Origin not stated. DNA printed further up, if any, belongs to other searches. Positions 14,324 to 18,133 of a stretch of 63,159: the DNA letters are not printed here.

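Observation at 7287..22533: Enzyme-free cohesin-dockerin surface assembly locus under an ECF sigma / FecR anti-sigma pair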

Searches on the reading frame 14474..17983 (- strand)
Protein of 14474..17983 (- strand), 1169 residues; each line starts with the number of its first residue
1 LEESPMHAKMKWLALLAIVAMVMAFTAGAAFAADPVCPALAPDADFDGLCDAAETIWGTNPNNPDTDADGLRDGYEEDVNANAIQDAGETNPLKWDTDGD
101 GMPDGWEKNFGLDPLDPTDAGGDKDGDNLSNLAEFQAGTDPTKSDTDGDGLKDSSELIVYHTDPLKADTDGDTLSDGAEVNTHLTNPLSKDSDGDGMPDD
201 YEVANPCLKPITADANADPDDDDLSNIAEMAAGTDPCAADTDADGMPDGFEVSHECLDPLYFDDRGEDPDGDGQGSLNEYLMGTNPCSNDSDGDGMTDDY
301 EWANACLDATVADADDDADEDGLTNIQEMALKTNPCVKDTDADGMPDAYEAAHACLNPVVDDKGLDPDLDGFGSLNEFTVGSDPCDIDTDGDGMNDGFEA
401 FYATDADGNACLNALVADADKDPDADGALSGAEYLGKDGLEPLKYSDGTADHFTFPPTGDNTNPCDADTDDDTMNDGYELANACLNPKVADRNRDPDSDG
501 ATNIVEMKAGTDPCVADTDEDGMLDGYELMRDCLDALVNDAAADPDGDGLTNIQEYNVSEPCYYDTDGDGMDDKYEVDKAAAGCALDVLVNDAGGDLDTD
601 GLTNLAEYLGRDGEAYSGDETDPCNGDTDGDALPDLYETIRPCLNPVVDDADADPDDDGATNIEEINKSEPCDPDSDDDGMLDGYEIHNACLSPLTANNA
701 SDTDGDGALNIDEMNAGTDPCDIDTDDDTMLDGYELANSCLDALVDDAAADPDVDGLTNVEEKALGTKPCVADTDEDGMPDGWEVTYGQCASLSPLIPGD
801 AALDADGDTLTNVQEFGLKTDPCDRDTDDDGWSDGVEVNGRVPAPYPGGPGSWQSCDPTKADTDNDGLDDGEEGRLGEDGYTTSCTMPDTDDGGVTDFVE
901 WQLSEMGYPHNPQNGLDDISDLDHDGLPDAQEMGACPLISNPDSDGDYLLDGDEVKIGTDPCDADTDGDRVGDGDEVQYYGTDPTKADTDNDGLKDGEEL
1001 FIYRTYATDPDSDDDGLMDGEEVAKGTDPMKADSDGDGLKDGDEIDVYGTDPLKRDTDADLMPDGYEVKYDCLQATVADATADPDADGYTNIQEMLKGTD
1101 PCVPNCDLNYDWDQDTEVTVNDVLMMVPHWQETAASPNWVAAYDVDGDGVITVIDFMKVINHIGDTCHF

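Call 4: search_protein_families(library=pfam, proteins=[window:14474-17983:-], max_evalue=0.01)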
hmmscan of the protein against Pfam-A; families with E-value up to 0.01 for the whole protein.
window:14474-17983:- (1169 aa): 2 families
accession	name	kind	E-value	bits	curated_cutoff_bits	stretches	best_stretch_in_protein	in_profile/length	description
PF18884.5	TSP3_bac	-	3.2e-66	219.1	25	10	1033-1054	1-21/22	Bacterial TSP3 repeat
PF00404.24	Dockerin_1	-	7.1e-09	36.2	22.9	1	1110-1163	2-56/57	Dockerin type I domain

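Call 6: search_protein_families(library=ncbifam, proteins=[window:14474-17983:-], max_evalue=0.01)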
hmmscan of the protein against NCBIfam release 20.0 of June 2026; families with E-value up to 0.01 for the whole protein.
window:14474-17983:- (1169 aa): 3 families
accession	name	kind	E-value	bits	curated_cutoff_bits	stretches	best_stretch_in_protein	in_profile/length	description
NF033765.2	gliding_CglD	equivalog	9.8e-65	219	400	10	37-157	260-367/1124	adventurous gliding motility lipoprotein CglD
NF047639.1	throspo3_MtsD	equivalog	1e-30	106.5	800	5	96-146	482-532/651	cell-cell cohesion protein MtsD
NF042425.1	Amuc_1099_fam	equivalog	1.9e-08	34.3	50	0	795-826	120-151/321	Amuc_1099 family pilus-like system protein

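Call 43: find_related_loci(query=A7, collection=metagenome_contigs, flank=10000)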
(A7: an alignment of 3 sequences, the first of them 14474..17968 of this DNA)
Query A7 (1164 aa) in metagenome_contigs; peptide patterns used: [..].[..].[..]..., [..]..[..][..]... (x = any residue, [..] = any of these).
600 stretches matched a pattern (row limit reached: there are more); 322 encode a relative of the query (tblastn E <= 1e-3); the best 80 are kept; 80 distinct loci.
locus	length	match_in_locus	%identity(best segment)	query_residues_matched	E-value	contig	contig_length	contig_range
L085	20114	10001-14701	33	37-1113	6e-86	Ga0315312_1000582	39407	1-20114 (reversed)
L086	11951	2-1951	39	25-1113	1e-72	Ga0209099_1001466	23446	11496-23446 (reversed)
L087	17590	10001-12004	40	3-1155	7e-69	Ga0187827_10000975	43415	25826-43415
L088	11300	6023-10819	29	19-1115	1e-66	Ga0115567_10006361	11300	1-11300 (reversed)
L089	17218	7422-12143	39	21-1125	2e-64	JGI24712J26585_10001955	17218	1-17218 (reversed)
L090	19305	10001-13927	29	15-1101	4e-52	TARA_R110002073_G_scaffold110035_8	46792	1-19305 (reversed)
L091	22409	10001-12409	42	3-1152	6e-47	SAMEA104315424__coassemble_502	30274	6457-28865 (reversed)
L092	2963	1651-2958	40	24-1095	1e-46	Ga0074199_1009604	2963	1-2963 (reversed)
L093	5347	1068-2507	40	35-1102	1e-44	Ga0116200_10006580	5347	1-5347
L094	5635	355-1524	40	35-1098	1e-43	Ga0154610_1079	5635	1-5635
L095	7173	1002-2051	40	36-1099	9e-40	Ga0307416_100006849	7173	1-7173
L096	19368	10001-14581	44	26-1097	5e-59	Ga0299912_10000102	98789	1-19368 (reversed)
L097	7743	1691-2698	40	53-1102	1e-38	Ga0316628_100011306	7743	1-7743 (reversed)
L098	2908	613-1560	43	79-1102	7e-38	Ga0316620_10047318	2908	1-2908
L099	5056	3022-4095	52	36-1098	2e-37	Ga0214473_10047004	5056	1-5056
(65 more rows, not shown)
